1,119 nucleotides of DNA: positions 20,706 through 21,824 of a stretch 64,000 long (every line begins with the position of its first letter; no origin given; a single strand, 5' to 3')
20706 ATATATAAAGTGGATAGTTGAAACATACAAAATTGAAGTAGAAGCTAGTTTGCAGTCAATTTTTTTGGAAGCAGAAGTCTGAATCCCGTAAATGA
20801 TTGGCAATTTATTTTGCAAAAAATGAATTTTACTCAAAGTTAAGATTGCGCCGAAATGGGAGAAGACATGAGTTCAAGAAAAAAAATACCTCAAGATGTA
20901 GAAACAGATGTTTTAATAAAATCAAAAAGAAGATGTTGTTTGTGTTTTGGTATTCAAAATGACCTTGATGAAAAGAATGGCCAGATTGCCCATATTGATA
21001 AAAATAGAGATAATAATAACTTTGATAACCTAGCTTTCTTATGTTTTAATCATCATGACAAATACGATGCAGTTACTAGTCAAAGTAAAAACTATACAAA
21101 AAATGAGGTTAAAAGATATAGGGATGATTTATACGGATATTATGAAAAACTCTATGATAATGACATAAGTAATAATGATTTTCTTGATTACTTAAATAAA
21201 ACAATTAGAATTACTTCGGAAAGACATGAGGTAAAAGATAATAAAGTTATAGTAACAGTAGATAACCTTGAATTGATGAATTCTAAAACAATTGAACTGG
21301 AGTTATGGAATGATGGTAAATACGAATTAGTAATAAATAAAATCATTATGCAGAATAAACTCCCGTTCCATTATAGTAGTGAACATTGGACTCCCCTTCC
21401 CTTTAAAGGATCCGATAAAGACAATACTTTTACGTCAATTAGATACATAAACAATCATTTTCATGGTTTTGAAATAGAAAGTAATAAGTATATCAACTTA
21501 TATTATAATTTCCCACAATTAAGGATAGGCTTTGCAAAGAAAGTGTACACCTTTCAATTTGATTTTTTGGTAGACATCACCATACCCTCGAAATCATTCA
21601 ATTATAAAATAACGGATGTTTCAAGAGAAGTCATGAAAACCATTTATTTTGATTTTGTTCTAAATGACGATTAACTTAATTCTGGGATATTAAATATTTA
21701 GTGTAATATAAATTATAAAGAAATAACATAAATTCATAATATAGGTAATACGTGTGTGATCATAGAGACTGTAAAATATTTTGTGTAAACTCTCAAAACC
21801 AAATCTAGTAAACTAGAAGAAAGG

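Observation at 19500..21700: AT-rich (about 30% GC) island segment encoding two tandem HNH-nuclease-domain proteins with unrelated unknown C-terminal domains: candidate two-gene defence or abortive-infection module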

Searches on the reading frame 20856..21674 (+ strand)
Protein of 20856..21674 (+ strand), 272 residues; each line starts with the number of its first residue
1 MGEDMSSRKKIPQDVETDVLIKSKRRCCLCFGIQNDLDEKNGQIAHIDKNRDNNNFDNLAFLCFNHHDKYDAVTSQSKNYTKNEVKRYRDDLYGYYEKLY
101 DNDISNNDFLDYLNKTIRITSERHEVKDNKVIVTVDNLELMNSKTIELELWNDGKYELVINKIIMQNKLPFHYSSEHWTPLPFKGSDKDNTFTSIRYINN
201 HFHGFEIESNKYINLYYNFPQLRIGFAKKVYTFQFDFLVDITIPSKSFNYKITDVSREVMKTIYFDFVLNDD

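Call 4: search_protein_families(library=pfam, proteins=[window:20856-21674:+], max_evalue=1)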
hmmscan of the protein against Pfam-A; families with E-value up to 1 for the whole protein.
window:20856-21674:+ (272 aa): 2 families
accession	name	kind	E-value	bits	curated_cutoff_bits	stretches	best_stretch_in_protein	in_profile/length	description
PF13392.12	HNH_3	-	0.0096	16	24.8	1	41-60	18-37/46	HNH endonuclease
PF00227.31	Proteasome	-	0.073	13.1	22.4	1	92-135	145-188/189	Proteasome subunit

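Call 5: search_protein_families(library=padloc, proteins=[window:20856-21674:+], max_evalue=1)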
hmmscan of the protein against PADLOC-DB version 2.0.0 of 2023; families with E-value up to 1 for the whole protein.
window:20856-21674:+ (272 aa): 10 families
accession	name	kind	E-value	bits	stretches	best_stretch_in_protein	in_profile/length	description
PDLC03673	HEase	-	0.00035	18.2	1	26-71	88-134/227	homing endonuclease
PDLC03703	HEase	-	0.00063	17.6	1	33-81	14-59/269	homing endonuclease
PDLC04772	PDC-M68A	-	0.00086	17.4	1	51-135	66-146/253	-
PDLC00746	Effector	-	0.00094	16.3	1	49-133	75-154/389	Endonuclease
PDLC03687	HEase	-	0.0043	15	1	42-80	72-109/178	homing endonuclease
PDLC04773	PDC-M68A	-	0.01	13.9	1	53-87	6-37/200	-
PDLC00749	Effector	-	0.01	12.8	1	5-86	10-110/395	Endonuclease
PDLC01997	SAVED1--SAVED_HNH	-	0.012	13.2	1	9-137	4-146/368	-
PDLC00739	Effector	-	0.017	12.5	1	47-100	64-115/378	Endonuclease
PDLC00356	PtuB1|PtuB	-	0.02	12.5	1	26-66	49-89/196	Unknown function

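Call 6: search_protein_families(library=ncbifam, proteins=[window:20856-21674:+], max_evalue=1)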
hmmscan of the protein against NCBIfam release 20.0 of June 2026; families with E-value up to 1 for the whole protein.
window:20856-21674:+ (272 aa): 1 family
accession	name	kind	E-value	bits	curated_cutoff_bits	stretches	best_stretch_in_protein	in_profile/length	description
TIGR02189.1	GlrX-like_plant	paralog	0.015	15.3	93.8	1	16-60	7-53/99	glutaredoxin-like family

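Call 7: search_protein_families(library=phrogs, proteins=[window:20856-21674:+], max_evalue=1)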
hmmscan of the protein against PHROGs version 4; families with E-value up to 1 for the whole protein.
window:20856-21674:+ (272 aa): 16 families
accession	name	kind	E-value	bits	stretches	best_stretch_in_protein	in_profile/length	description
phrog_333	-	DNA, RNA and nucleotide metabolism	1e-05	26.7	1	6-89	11-96/138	HNH endonuclease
phrog_10822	-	DNA, RNA and nucleotide metabolism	3.7e-05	24.5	1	43-98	120-176/245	HNH endonuclease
phrog_7545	-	DNA, RNA and nucleotide metabolism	0.00028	22.1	1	40-82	102-144/160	HNH endonuclease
phrog_14913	-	DNA, RNA and nucleotide metabolism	0.002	19.2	1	39-81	56-98/149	HNH endonuclease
phrog_14736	-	DNA, RNA and nucleotide metabolism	0.0022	18.7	1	33-88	40-93/202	HNH endonuclease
phrog_15471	-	DNA, RNA and nucleotide metabolism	0.0079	17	1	40-90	49-99/183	HNH endonuclease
phrog_12324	-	DNA, RNA and nucleotide metabolism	0.0086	16.7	1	33-81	14-59/269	intron-like DNA endonuclease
phrog_589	-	DNA, RNA and nucleotide metabolism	0.045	14.5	1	10-83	77-151/179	HNH endonuclease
phrog_144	-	DNA, RNA and nucleotide metabolism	0.056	14.1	1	18-90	78-152/175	HNH endonuclease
phrog_8048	-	DNA, RNA and nucleotide metabolism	0.069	13.3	1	42-69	192-224/273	HNH endonuclease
phrog_7370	-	DNA, RNA and nucleotide metabolism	0.11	13.5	1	6-91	23-105/115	HNH endonuclease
phrog_1571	-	DNA, RNA and nucleotide metabolism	0.11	13.3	1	44-84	67-107/128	HNH endonuclease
phrog_7785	-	DNA, RNA and nucleotide metabolism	0.14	13.1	1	6-87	51-128/147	HNH endonuclease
phrog_8446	-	DNA, RNA and nucleotide metabolism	0.16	12.6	1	45-78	170-202/211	HNH endonuclease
phrog_13410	-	unknown function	0.18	12.6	1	19-31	4-16/34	-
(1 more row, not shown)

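Call 10: find_homologous_proteins(query=window:20856-21674:+)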
Query window:20856-21674:+ (272 aa): 36 proteins with E <= 0.001 among 400 candidates.
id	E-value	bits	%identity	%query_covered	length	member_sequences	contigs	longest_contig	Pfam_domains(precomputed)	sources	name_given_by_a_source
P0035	5.7e-177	605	100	99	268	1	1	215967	-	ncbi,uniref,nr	ncbi:hypothetical protein [Paenibacillus turpanensis]|uniref:hypothetical protein n=1 Tax=Paenibacil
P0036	4.8e-118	412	67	97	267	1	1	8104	-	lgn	-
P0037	1.3e-116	407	65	97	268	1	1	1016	-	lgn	-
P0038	7.0e-114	398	65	97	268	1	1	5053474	-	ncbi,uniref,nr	ncbi:hypothetical protein [Clostridium fungisolvens]|uniref:HNH endonuclease n=1 Tax=Clostridium fun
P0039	3.8e-113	396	64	97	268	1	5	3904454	-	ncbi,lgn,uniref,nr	ncbi:hypothetical protein CF060_01515 [Clostridium botulinum]|uniref:hypothetical protein n=1 Tax=Cl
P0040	3.8e-110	386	61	98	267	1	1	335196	-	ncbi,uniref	ncbi:hypothetical protein [Brevibacillus porteri]|uniref:hypothetical protein n=1 Tax=Brevibacillus 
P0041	4.9e-109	382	63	97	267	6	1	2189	-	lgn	-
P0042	4.9e-107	376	62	97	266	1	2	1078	-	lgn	-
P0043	4.2e-101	356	61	97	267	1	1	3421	-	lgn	-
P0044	5.9e-101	356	58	97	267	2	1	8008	-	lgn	-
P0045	5.7e-90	320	59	85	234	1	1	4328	-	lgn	-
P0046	9.3e-84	299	51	96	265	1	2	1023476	-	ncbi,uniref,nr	ncbi:hypothetical protein [Bacillus sp. D386]|uniref:hypothetical protein n=1 Tax=Bacillus sp. D386 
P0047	3.7e-74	268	48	97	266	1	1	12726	-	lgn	-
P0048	1.0e-61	227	59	63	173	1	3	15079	-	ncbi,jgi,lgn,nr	ncbi:MAG: hypothetical protein PWQ37_2596 [Candidatus Petromonas sp.]|jgi:hypothetical protein|nr:hy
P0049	3.0e-33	134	67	33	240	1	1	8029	-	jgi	jgi:hypothetical protein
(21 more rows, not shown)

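Call 12: find_encoding_contigs(protein=P0038, flank=6000, max_places=3)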
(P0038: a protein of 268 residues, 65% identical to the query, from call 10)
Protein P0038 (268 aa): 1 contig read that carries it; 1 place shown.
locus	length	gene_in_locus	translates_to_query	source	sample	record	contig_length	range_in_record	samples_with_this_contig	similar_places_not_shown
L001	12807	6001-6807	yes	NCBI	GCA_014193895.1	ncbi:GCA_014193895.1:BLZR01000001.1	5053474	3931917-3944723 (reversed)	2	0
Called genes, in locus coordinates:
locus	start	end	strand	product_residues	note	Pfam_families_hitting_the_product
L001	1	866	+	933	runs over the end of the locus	-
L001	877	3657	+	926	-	-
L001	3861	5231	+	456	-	-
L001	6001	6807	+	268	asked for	-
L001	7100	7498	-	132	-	PF12844:HTH_19 (faint), PF13560:HTH_31 (faint), PF01381:HTH_3 (weak)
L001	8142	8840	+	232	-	PF00072:Response_reg, PF04397:LytTR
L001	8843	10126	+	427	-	PF02518:HATPase_c (weak), PF14501:HATPase_c_5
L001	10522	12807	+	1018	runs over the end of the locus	PF01915:Glyco_hydro_3_C, PF14310:Fn3-like, PF00933:Glyco_hydro_3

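Call 13: find_encoding_contigs(protein=P0040, flank=6000, max_places=3)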
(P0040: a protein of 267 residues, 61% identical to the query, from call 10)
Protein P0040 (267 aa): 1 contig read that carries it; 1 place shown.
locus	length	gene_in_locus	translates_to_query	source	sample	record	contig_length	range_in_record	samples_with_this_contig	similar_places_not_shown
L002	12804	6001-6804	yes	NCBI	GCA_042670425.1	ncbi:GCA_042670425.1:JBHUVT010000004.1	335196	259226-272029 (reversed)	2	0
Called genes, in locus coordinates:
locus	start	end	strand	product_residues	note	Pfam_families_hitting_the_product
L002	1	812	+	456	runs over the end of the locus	PF01565:FAD_binding_4, PF08031:BBE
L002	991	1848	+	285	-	PF04072:LCM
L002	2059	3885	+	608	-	PF00258:Flavodoxin_1, PF00667:FAD_binding_1, PF00175:NAD_binding_1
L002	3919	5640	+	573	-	PF03460:NIR_SIR_ferr, PF01077:NIR_SIR, PF03460:NIR_SIR_ferr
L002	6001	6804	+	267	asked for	-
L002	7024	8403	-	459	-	PF00515:TPR_1 (faint), PF07719:TPR_2 (faint), PF13432:TPR_16 (faint), PF14567:SUKH_5 (faint), PF09346:SMI1_KNR4, PF14568:SUKH_6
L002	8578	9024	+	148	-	PF14300:DMP19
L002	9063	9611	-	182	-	-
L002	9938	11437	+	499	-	PF01266:DAO (weak), PF06039:Mqo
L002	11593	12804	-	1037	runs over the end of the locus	PF05922:Inhibitor_I9 (weak), PF00082:Peptidase_S8, PF02225:PA, PF06280:fn3_5 (weak)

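Call 15: find_encoding_contigs(protein=P0039, flank=6000, max_places=3)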
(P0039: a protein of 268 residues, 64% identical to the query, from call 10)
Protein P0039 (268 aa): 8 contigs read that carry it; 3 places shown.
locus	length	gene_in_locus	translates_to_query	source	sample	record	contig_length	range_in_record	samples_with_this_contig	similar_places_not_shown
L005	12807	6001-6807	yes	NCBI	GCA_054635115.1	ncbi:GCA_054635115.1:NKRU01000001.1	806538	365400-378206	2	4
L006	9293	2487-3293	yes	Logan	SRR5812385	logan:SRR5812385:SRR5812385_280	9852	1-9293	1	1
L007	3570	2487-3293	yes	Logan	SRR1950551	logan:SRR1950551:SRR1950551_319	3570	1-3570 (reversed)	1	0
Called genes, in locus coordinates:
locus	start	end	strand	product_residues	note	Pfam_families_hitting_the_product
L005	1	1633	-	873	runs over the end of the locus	PF00535:Glycos_transf_2, PF10111:Glyco_tranf_2_2, PF13641:Glyco_tranf_2_3, PF13477:Glyco_trans_4_2, PF13439:Glyco_transf_4, PF13579:Glyco_trans_4_4, PF00534:Glycos_transf_1, PF13692:Glyco_trans_1_4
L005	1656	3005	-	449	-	PF00535:Glycos_transf_2, PF10111:Glyco_tranf_2_2 (weak), PF13506:Glyco_transf_21 (faint), PF13641:Glyco_tranf_2_3, PF00535:Glycos_transf_2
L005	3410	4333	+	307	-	PF01073:3Beta_HSD, PF01370:Epimerase, PF02719:Polysacc_synt_2, PF04321:RmlD_sub_bind, PF13460:NAD_binding_10, PF16363:GDP_Man_Dehyd, PF07993:NAD_binding_4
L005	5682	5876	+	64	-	-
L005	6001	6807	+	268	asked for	-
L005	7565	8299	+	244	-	PF01844:HNH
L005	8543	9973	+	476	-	PF02976:MutH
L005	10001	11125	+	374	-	PF01939:NucS_C (faint)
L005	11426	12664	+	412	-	PF00145:DNA_methylase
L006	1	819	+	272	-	?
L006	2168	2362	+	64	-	-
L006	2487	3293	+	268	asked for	-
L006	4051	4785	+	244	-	PF01844:HNH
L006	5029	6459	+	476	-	PF02976:MutH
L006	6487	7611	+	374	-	PF01939:NucS_C (faint)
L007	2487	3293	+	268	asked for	-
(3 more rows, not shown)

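Call 16: find_encoding_contigs(protein=P0046, flank=6000, max_places=3)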
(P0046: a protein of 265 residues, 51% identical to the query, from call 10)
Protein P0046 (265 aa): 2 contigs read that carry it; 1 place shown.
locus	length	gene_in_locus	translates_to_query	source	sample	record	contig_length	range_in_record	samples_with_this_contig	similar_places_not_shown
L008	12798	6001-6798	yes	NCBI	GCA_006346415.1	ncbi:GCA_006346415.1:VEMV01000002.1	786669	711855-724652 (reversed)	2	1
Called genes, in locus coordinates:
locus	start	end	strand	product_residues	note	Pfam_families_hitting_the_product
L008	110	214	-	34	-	-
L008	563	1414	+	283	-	-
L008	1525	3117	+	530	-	PF01878:EVE, PF01844:HNH (weak)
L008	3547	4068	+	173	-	PF13240:Zn_Ribbon_1, PF13248:Zn_ribbon_3 (weak)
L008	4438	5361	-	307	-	PF18899:DUF5655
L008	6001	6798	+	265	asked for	-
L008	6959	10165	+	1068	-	PF13643:DUF4145 (weak), PF04313:HSDR_N (weak), PF04851:ResIII, PF00270:DEAD, PF18766:SWI2_SNF2, PF00271:Helicase_C, PF08463:EcoEI_R_C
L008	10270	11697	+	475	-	PF12161:HsdM_N (weak), PF02384:N6_Mtase, PF07669:Eco57I (weak)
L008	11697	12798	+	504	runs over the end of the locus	PF01420:Methylase_S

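Call 32: predict_structure(alignment_id=A2)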
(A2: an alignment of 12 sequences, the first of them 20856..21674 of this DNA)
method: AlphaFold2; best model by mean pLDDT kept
length: 272 residues; sequences in the alignment: 12
mean_pLDDT: 66.0   pTM: 0.58
mean pLDDT of the five models: 66.0, 62.6, 59.0, 56.4, 56.3
residues with pLDDT >= 90: 69; 70-90: 71; 50-70: 38; < 50: 94
segments of 3 or more residues with pLDDT < 50: 1-80, 96-102, 248-252
pLDDT, mean of each block of 10 residues (from residue 1): 31 41 35 32 30 32 34 38 55 49 59 89 90 91 92 88 87 82 61 79 89 92 88 91 63 72 92 64
secondary structure, 60 per line:
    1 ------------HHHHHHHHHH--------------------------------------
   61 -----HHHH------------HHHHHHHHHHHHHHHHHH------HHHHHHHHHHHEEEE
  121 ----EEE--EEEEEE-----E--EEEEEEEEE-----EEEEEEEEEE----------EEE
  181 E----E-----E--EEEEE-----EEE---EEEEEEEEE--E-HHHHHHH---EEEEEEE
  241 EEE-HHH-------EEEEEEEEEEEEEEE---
elements in order: H13-22 H66-69 H82-99 H106-116 E117-120 E125-127 E130-135 E144-152 E158-167 E178-181 E195-199 E205-207 E211-219 H224-230 E234-243 E255-269

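Call 37: search_solved_structures(query=A2, max_evalue=1, show_alignments=2)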
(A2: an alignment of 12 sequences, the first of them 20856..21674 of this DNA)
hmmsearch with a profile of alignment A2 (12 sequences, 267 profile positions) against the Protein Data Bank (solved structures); distinct sequences matched with E-value up to 1: 0.

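Call 54: search_protein_families(library=pfam, proteins=[L005:7565-8299:+, L001:3861-5231:+], max_evalue=0.1)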
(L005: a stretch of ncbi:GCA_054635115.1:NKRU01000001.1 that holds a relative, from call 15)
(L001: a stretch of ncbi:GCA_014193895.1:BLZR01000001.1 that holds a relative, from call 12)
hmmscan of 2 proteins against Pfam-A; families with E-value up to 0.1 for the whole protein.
L005:7565-8299:+ (244 aa): 5 families
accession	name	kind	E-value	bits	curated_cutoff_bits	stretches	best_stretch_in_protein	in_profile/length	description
PF01844.29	HNH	-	2e-14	53.9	21.4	1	191-241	1-45/47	HNH endonuclease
PF13391.12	HNH_2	-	1.2e-05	25.5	21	1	206-239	7-57/66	HNH endonuclease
PF14279.12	HNH_5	-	0.0028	18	27.5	1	205-239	8-42/56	HNH endonuclease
PF13395.12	HNH_4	-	0.0082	16.5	22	1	208-230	16-38/54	HNH endonuclease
PF23382.1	DUF7097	-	0.093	13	27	0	190-243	78-138/175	Family of unknown function (DUF7097)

L001:3861-5231:+ (456 aa): 1 family
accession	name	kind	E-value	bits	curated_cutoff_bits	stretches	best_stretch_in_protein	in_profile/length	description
PF09123.17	DUF1931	-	0.083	13.5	21.8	0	211-241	76-106/138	Domain of unknown function (DUF1931)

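Call 77: search_dna_similar(query=window:20856-21674:+, collection=phages, mode=protein, max_evalue=0.001, max_rows=15)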
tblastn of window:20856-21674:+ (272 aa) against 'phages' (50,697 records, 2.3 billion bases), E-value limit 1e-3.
No match.

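Call 86: fold_search(model_id=the predicted structure, library=viral)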
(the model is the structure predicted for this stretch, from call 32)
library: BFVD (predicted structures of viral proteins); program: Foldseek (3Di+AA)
matches with E <= 10: 629; with E <= 0.001: 5
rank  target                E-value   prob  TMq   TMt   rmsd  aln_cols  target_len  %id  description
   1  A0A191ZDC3            3.8e-04  1.00  0.21  0.23   9.4       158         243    9  Putative coagulation factor 5/8 domain-containing protein [Erwinia phage vB_EamP_Gutmeister]
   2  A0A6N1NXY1            4.2e-04  0.99  0.24  0.09   7.5       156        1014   10  DUF11 domain-containing protein [Tupanvirus soda lake]
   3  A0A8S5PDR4            9.0e-04  0.97  0.23  0.32  14.2       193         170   11  Uncharacterized protein [Siphoviridae sp. ctorp6]
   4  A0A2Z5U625            9.5e-04  0.99  0.23  0.22  11.5       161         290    9  Ig-like domain-containing protein [Rhinolophus gammaherpesvirus 1]
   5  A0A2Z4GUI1            9.5e-04  0.97  0.26  0.35  10.6       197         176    9  (no name in the UniProt tables at hand)
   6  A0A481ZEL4            1.5e-03  0.96  0.24  0.31  10.5       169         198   11  Uncharacterized protein [Pithovirus LCPAC404]
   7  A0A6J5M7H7            1.5e-03  0.96  0.26  0.21   8.7       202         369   12  Uncharacterized protein [uncultured Caudovirales phage]
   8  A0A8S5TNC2            1.5e-03  0.85  0.21  0.26  14.8       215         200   10  Uncharacterized protein [Siphoviridae sp. ctamP19]
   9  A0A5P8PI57            1.5e-03  0.77  0.19  0.11  21.3       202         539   10  (no name in the UniProt tables at hand)
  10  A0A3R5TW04            1.7e-03  1.00  0.25  0.29   9.2       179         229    5  Membrane glycoprotein [Epstein-Barr virus (strain GD1)]
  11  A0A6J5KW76            3.2e-03  0.97  0.20  0.09   7.8       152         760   11  Glycoside hydrolase, family 5 [uncultured Caudovirales phage]
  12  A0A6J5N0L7            3.2e-03  0.93  0.23  0.38  15.5       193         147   13  Uncharacterized protein [uncultured Caudovirales phage]
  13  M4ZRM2                3.6e-03  0.97  0.23  0.41   7.4       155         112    8  Uncharacterized protein [Bacillus phage PM1]
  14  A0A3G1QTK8            3.8e-03  0.98  0.22  0.10   9.0       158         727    8  Putative cellulase or glycoside hydrolase [Erwinia phage phiEaP8]
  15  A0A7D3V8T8            4.6e-03  0.72  0.20  0.23  11.1       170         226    8  Uncharacterized protein [Fadolivirus FV1/VV64]
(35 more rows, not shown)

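Call 88: find_encoding_contigs(protein=P0047, flank=6000, max_places=2)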
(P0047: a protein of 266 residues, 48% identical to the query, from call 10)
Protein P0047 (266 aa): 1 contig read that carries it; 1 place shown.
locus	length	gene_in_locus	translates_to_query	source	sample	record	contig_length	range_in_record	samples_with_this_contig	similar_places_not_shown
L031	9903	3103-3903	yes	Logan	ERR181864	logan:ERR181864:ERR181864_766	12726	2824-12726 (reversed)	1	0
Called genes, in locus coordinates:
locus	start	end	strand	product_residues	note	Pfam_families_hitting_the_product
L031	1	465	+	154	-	?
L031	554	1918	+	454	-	PF28123:DUF8370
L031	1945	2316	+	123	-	-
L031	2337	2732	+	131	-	-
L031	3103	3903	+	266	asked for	-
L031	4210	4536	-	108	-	-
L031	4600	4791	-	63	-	-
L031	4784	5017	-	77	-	-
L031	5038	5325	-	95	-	-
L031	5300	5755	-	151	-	-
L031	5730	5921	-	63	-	-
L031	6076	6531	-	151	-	-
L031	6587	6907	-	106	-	-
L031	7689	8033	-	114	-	PF01541:GIY-YIG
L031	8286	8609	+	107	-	PF12844:HTH_19, PF13560:HTH_31 (weak), PF01381:HTH_3, PF13443:HTH_26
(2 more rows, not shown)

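Call 89: find_encoding_contigs(protein=P0036, flank=6000, max_places=2)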
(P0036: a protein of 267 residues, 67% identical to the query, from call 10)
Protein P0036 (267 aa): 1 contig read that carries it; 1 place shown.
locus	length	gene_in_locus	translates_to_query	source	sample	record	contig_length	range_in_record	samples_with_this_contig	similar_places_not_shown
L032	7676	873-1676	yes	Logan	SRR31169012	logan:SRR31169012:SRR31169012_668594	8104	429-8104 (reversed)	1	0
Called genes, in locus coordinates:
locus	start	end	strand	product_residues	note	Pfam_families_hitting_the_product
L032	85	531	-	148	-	-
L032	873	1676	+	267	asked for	-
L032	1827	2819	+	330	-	-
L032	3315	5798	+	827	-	PF13289:SIR2_2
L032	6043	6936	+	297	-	-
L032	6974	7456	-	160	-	-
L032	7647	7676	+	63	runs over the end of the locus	-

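Call 90: find_encoding_contigs(protein=P0044, flank=6000, max_places=2)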
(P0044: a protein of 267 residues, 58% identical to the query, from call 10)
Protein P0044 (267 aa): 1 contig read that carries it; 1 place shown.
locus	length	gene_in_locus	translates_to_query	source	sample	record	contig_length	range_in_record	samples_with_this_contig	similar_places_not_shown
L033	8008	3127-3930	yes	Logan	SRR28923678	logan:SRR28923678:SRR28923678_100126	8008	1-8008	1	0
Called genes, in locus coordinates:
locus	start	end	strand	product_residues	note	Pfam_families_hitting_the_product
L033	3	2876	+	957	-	?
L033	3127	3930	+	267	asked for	-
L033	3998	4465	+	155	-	-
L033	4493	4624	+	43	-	-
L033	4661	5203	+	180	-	-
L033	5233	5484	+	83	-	-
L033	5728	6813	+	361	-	PF00145:DNA_methylase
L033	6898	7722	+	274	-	PF09520:HinfI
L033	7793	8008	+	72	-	?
